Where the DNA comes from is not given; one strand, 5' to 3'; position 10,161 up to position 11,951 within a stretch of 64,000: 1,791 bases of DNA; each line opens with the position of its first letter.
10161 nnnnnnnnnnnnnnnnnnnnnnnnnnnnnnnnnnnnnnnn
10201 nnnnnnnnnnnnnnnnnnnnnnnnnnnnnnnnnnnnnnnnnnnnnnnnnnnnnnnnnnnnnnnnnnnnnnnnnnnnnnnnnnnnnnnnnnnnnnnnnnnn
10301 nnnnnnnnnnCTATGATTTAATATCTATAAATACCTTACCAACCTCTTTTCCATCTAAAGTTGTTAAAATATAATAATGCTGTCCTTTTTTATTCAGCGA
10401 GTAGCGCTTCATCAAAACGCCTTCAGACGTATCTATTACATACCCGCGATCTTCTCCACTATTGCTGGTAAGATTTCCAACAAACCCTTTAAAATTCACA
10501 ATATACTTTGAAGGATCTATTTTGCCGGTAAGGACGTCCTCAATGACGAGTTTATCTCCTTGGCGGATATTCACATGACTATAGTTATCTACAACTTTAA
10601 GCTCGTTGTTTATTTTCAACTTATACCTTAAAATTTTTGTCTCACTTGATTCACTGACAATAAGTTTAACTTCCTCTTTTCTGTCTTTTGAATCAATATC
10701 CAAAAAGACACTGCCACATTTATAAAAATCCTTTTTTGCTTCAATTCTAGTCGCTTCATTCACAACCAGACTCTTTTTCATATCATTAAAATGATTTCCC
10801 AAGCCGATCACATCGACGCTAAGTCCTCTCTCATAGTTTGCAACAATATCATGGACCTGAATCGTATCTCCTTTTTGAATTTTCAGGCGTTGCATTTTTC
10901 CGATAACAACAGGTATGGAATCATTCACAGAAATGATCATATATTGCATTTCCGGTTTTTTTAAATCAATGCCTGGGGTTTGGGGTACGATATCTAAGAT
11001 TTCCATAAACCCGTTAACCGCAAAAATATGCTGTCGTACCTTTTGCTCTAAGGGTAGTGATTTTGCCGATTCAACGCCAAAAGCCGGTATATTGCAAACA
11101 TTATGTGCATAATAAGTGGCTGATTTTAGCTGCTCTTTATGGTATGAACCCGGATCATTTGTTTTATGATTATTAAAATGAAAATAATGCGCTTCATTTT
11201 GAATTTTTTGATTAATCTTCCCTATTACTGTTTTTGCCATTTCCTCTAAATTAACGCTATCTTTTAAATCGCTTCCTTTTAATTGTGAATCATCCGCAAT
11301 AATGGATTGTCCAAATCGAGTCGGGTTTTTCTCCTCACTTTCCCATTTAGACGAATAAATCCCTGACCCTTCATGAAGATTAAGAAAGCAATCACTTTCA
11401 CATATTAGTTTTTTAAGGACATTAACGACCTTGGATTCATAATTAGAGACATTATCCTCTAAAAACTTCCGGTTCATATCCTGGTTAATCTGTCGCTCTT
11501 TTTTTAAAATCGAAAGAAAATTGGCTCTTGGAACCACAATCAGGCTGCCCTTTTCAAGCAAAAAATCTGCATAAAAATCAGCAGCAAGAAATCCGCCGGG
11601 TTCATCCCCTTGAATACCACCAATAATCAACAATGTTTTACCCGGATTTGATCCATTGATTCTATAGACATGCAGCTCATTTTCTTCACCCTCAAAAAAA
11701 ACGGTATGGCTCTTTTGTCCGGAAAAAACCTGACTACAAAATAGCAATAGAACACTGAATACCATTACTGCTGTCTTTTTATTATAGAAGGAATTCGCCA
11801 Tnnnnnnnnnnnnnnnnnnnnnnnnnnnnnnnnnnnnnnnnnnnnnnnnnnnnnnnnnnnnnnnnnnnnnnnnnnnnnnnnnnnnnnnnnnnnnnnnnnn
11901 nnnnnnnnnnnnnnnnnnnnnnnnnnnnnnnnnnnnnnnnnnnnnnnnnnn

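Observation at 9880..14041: Contiguous Helicobacter/Campylobacter-type cell-shape cluster: Csd6/Pgp2-like, unknown bitopic protein, Csd4/Pgp1-like, bactofilin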

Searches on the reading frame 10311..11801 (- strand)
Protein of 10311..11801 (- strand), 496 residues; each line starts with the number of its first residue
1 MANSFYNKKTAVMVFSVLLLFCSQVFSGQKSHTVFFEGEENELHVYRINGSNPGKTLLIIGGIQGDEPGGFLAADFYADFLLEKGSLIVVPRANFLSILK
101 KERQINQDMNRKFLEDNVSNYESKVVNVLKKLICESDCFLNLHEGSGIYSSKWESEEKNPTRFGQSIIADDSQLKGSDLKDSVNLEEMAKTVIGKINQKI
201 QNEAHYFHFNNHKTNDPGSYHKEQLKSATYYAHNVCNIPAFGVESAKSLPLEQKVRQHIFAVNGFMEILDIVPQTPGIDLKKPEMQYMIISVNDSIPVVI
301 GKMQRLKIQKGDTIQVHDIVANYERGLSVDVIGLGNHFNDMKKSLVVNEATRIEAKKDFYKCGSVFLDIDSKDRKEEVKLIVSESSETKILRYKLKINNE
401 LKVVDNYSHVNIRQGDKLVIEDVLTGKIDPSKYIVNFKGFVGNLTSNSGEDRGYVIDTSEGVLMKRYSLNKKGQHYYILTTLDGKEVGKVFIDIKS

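Call 3: search_protein_families(library=pfam, proteins=[window:10311-11801:-], max_evalue=0.1)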
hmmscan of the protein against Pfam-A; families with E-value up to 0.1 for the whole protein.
window:10311-11801:- (496 aa): 2 families
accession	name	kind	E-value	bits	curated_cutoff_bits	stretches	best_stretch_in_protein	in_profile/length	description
PF17033.10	Peptidase_M99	-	8.8e-37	127.4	27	1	51-272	33-250/267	Carboxypeptidase controlling helical cell shape catalytic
PF24827.1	AstE_AspA_cat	-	2.3e-08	34.3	25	1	53-131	1-87/192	Succinylglutamate desuccinylase/Aspartoacylase catalytic domain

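Call 4: search_protein_families(library=ncbifam, proteins=[window:10311-11801:-], max_evalue=0.1)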
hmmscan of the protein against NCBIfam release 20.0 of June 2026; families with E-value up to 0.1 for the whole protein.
window:10311-11801:- (496 aa): 1 family
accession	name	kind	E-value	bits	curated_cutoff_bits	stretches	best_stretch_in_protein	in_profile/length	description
NF002601.0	PRK02259.1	equivalog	0.0073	15.5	180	1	55-124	5-77/293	aspartoacylase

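Call 6: search_solved_structures(query=window:10311-11801:-, max_evalue=0.01, show_alignments=2)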
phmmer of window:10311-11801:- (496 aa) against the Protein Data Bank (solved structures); distinct sequences matched with E-value up to 0.01: 3.
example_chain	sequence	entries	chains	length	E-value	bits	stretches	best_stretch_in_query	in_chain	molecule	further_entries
4q6m_A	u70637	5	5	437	3.3e-28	101.8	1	54-283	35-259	Conserved hypothetical secreted protein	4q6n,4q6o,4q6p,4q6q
4wck_A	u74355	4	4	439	1.3e-27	99.9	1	55-274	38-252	Conserved hypothetical secreted protein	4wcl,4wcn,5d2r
4wcm_A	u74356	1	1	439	6.3e-27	97.6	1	55-274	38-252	Conserved hypothetical secreted protein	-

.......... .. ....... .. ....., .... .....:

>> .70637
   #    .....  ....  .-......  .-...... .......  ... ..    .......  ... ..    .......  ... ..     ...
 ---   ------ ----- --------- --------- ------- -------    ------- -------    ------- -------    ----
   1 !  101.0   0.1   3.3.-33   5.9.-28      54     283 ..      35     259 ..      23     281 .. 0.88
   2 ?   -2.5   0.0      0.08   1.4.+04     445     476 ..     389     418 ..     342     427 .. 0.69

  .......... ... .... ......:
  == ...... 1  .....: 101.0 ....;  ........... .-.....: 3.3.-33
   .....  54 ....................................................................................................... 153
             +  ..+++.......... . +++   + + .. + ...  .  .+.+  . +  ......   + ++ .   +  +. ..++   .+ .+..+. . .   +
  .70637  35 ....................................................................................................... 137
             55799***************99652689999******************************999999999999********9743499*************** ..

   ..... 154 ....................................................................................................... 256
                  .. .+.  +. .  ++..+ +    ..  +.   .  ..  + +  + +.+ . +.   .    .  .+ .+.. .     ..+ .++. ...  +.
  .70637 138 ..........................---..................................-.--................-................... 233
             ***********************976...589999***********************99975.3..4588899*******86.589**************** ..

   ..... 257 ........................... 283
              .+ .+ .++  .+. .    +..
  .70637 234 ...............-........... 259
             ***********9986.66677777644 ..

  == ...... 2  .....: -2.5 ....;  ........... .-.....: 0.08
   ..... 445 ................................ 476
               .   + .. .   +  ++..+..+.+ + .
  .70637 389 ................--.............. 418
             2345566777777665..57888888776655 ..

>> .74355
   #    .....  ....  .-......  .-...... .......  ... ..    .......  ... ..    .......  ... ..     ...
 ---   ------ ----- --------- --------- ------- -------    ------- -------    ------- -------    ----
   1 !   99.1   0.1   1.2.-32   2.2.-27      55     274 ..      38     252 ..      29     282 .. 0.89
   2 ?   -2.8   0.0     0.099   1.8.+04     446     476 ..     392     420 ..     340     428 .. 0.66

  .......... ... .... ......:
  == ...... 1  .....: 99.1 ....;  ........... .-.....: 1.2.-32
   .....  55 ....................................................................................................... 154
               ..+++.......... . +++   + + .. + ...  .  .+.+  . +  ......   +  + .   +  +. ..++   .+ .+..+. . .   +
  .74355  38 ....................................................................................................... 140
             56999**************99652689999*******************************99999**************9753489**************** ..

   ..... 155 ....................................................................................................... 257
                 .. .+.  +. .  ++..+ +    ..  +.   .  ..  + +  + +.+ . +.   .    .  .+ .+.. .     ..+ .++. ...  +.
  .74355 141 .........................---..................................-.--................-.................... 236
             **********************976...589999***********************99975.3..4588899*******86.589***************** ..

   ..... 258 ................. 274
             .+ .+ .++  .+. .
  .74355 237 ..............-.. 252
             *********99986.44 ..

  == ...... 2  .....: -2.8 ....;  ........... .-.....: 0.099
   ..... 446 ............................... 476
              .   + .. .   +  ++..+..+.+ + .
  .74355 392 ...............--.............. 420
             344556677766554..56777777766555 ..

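Call 12: find_homologous_proteins(query=window:10311-11801:-, max_evalue=0.001)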
Query window:10311-11801:- (496 aa): 2130 proteins with E <= 0.001 among 8000 candidates; the best 120 are listed.
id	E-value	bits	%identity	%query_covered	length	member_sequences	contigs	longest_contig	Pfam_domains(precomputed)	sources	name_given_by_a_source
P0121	0.0e+0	1103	100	100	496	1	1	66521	PF24827.2,PF17033.10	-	-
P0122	1.8e-276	935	84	96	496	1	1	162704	PF24827.2,PF17033.10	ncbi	-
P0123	3.5e-273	924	82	100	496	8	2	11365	PF24827.2,PF17033.10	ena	-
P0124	1.4e-272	923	83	99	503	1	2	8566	PF24827.2,PF17033.10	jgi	-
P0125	5.8e-268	907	81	100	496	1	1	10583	PF24827.2,PF17033.10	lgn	-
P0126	1.4e-263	893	80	98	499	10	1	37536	PF24827.2,PF17033.10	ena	-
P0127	2.0e-262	889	80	100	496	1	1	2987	PF24827.2,PF17033.10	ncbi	-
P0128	2.5e-262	889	79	98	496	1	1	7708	PF24827.2,PF17033.10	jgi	-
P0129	3.1e-262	888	78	100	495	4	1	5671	PF24827.2,PF17033.10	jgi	-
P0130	4.5e-260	881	78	100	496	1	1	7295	PF24827.2,PF17033.10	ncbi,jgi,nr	ncbi:MAG: hypothetical protein GXP56_11650 [Deltaproteobacteria bacterium]|nr:hypothetical protein [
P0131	1.2e-259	880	79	99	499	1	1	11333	PF24827.2,PF17033.10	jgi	-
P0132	1.4e-258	876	77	100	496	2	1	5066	PF24827.2,PF17033.10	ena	-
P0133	2.3e-258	876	78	100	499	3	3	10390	PF24827.2,PF17033.10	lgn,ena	-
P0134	3.0e-258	875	78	100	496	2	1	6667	PF24827.2,PF17033.10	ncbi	-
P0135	7.3e-258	874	79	96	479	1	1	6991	PF24827.2,PF17033.10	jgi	jgi:hypothetical protein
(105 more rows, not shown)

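Call 23: search_protein_representatives(protein=window:10311-11801:-)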
Query: 496 residues. Proteins with E-value up to 0.001 (for the whole library): 1027; up to 1e-10: 374; up to 1e-30: 185. The best 150 are listed.
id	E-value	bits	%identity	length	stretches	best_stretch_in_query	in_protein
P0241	7.9e-215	730.4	68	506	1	22-496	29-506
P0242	4.3e-154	530.1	50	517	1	11-495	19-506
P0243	8.1e-137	473.2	46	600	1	22-494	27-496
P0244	1.1e-134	466.2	45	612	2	4-493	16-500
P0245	9.0e-127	440.0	46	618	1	12-495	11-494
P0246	7.1e-124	430.5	47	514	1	14-489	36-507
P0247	4.7e-118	411.3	44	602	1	24-492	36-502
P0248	6.3e-118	410.9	46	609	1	17-495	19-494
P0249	5.2e-117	407.9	44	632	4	28-371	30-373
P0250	8.4e-116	403.9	44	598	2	12-485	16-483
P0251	1.7e-115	402.8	43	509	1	11-490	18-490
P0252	2.5e-112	392.4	43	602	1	15-492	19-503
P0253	4.9e-111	388.2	44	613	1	29-490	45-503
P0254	2.4e-110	385.9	43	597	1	27-485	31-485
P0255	5.1e-109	381.5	43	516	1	10-492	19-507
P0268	1.6e-97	343.6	39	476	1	8-493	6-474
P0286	1.4e-83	297.7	34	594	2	10-495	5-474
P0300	8.5e-72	258.8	33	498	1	30-493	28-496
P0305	1.5e-67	244.8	31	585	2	13-492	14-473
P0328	2.1e-55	204.7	31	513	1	15-492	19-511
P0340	2.5e-48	181.4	32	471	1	27-494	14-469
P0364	1.1e-42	162.8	31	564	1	17-467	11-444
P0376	9.0e-39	149.9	34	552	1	36-478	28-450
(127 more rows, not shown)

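Call 27: find_related_loci(query=A2, collection=genome_contigs, flank=10000)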
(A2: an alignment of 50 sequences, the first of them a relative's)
Query A2 (496 aa) in genome_contigs; peptide patterns used: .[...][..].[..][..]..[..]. (x = any residue, [..] = any of these).
600 stretches matched a pattern (row limit reached: there are more); 593 encode a relative of the query (tblastn E <= 1e-3); the best 80 are kept; 80 distinct loci.
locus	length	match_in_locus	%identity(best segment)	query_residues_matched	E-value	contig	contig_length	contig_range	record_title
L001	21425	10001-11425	84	22-496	0e+0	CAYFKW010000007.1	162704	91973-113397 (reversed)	MAG TPA_asm: uncultured Desulfobacula sp. isolate ERP019367_co2_15 genome assembly, contig: NODE_97_length_162704_cov_3.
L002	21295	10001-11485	82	1-495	0e+0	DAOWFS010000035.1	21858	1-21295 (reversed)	MAG TPA_asm: Desulfobacterales bacterium isolate CSMAG_1971 CSMAG_1971_k141_41100_length_21858_cov_17.2959, whole genome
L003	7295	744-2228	78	1-495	0e+0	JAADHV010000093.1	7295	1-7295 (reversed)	MAG: Deltaproteobacteria bacterium isolate M_MetaBat.211 contig-127_18160, whole genome shotgun sequence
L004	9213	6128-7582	79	11-494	0e+0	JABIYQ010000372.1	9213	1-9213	MAG: Desulfobacula sp. isolate SI073_bin145 k141_857078, whole genome shotgun sequence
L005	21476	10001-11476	75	5-496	0e+0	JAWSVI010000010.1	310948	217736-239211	MAG: Desulfobacteraceae bacterium isolate PJM12_PCL_del1 B9PCLJ1_contig_61, whole genome shotgun sequence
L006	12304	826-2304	75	3-496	0e+0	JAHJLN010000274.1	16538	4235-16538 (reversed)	MAG: Proteobacteria bacterium isolate Old_saline.mb.139 Old_saline.mb.139_k141_767565, whole genome shotgun sequence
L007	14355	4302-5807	75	1-496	0e+0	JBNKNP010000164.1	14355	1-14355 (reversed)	MAG: Desulfobacteraceae bacterium isolate G2.bin.11.orig k141_1613263, whole genome shotgun sequence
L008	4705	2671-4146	75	5-496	0e+0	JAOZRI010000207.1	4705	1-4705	MAG: Desulfobacula sp. isolate GMC6.concoct.268_sub GMC6_28976_length_4705_cov_10.726237, whole genome shotgun sequence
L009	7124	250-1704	75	10-496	0e+0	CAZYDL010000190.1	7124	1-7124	MAG TPA_asm: uncultured Desulfobacula sp. isolate SRP141559_co1_222 genome assembly, contig: NODE_6593_length_7124_cov_9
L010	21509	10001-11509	75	24-496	0e+0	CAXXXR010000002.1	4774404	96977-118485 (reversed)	MAG: uncultured Desulfobacula sp. isolate ba3275e7-906c-4eb1-acbc-76e2ced2bb81 genome assembly, contig: contig_2, whole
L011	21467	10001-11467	75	8-496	0e+0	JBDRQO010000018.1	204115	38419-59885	MAG: Pseudomonadota bacterium isolate MEGAHIT-group-2.49 k141_910347, whole genome shotgun sequence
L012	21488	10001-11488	74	1-496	0e+0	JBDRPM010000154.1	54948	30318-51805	MAG: Pseudomonadota bacterium isolate MEGAHIT-group-2.118 k141_506087, whole genome shotgun sequence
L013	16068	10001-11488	73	1-496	0e+0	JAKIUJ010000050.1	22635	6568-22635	MAG: Desulfobacula sp. isolate D100SM.bin.15 NODE_959_length_22635_cov_3.640750, whole genome shotgun sequence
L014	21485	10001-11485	72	1-495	0e+0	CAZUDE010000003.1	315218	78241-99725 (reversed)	MAG TPA_asm: uncultured Desulfobacula sp. isolate binchicken_co191_106 genome assembly, contig: NODE_16_length_315218_co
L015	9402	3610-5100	73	4-495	0e+0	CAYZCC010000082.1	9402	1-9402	MAG TPA_asm: uncultured Desulfobacula sp. isolate binchicken_co397_16 genome assembly, contig: NODE_874_length_9402_cov_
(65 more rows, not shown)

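Call 33: find_encoding_contigs(protein=P0364, flank=6000, max_places=3)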
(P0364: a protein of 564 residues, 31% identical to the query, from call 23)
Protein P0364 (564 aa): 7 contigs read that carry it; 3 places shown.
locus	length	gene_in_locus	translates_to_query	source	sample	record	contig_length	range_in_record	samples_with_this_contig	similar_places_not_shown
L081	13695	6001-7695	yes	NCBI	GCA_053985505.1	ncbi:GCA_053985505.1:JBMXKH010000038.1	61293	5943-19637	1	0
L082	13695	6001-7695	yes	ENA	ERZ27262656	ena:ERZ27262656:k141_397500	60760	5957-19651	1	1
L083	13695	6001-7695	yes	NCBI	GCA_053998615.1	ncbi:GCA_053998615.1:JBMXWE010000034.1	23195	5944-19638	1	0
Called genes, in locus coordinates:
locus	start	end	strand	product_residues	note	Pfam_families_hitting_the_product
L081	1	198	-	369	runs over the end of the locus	PF00890:FAD_binding_2 (weak), PF01266:DAO, PF01494:FAD_binding_3, PF01946:Thi4 (weak), PF03486:HI0933_like (weak), PF05834:Lycopene_cycl, PF07992:Pyr_redox_2, PF13450:NAD_binding_8, +4 more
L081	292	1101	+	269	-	PF01171:ATP_bind_3 (weak)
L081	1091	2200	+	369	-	PF04015:DUF362, PF00037:Fer4 (faint), PF12797:Fer4_2 (faint), PF12837:Fer4_6 (faint), PF12838:Fer4_7, PF13187:Fer4_9 (weak), PF14697:Fer4_21 (weak)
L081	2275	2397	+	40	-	-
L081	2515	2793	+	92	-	PF09723:Zn_ribbon_8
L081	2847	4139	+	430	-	PF00206:Lyase_1, PF10397:ADSL_C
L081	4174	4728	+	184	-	PF00156:Pribosyltran, PF14681:UPRTase (weak)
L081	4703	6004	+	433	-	PF03734:YkuD, PF24125:Cds6_C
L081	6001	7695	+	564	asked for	PF17033:Peptidase_M99, PF24827:AstE_AspA_cat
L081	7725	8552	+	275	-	PF01261:AP_endonuc_2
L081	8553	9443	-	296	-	PF00849:PseudoU_synth_2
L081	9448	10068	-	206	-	PF01865:PhoU_div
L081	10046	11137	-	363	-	PF01384:PHO4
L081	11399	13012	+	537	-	PF01817:CM_2, PF00275:EPSP_synthase (weak)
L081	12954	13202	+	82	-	-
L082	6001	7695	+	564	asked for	PF17033:Peptidase_M99, PF24827:AstE_AspA_cat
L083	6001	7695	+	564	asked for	PF17033:Peptidase_M99, PF24827:AstE_AspA_cat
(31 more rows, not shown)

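Call 34: list_cluster_members(proteins=[P0243, P0251, P0268, P0286, P0300, P0305, P0328, P0340, P0364, P0376])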
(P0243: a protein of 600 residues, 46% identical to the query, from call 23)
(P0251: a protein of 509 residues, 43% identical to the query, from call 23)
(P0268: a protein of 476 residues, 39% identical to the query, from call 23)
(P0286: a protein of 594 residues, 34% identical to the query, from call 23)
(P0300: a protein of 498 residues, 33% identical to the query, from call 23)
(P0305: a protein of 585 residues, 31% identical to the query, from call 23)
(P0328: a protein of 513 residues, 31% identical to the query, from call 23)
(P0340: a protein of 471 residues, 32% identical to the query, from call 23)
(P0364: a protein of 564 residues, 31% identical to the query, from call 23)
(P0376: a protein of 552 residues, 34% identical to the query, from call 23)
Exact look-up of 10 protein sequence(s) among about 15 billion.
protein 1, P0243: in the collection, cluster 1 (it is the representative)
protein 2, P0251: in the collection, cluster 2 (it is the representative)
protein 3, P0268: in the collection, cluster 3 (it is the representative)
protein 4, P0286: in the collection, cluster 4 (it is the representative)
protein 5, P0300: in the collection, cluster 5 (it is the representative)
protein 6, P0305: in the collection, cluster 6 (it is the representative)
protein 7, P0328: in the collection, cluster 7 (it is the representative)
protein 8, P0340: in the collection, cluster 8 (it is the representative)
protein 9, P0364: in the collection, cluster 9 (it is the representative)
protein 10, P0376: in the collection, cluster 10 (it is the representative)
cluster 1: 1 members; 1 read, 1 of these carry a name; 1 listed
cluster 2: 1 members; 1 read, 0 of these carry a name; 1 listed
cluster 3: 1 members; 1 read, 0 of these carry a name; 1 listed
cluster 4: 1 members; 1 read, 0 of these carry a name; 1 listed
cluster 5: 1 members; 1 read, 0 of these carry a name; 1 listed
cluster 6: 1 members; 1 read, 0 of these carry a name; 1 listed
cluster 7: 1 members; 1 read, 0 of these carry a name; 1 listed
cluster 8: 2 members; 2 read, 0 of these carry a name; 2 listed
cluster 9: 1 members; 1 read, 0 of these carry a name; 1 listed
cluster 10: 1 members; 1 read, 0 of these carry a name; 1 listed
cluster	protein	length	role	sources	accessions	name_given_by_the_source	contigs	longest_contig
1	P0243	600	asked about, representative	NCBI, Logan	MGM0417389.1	MAG: M14/M99 family metallopeptidase [Thermodesulfobacteriota bacterium]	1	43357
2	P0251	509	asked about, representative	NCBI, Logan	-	-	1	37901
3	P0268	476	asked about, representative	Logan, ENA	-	-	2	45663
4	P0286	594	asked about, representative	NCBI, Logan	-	-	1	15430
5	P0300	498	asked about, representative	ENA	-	-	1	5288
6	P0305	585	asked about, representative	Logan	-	-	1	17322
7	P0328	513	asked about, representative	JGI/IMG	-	-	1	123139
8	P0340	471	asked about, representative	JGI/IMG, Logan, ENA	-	-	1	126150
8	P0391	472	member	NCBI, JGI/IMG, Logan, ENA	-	-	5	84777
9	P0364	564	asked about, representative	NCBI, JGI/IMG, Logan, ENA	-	-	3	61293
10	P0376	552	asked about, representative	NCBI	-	-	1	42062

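Call 35: find_encoding_contigs(protein=P0243, flank=6000, max_places=1)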
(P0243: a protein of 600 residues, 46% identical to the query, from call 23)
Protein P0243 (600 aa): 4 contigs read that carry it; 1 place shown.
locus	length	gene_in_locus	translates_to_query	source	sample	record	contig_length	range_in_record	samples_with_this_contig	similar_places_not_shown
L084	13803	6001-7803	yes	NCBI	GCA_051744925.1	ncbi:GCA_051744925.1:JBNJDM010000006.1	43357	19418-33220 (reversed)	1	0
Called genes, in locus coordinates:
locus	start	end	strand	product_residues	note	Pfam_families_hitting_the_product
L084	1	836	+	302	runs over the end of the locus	-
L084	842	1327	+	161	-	PF02075:RuvC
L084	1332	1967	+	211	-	PF01330:RuvA_N, PF14520:HHH_5 (weak)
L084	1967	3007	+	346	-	PF05496:RuvB_N, PF00004:AAA, PF07728:AAA_5 (weak), PF17864:AAA_lid_4, PF05491:WHD_RuvB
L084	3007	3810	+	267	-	PF01887:SAM_HAT_N, PF20257:SAM_HAT_C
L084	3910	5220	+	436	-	PF03734:YkuD, PF24125:Cds6_C, PF13474:SnoaL_3 (weak), PF14534:DUF4440 (weak)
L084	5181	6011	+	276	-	-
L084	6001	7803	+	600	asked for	PF17033:Peptidase_M99, PF24827:AstE_AspA_cat (weak)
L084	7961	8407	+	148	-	PF04519:Bactofilin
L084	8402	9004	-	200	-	PF01928:CYTH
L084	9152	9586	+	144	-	PF00572:Ribosomal_L13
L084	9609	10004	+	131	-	PF00380:Ribosomal_S9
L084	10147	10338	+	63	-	PF12669:FeoB_associated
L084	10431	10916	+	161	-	-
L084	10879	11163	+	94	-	-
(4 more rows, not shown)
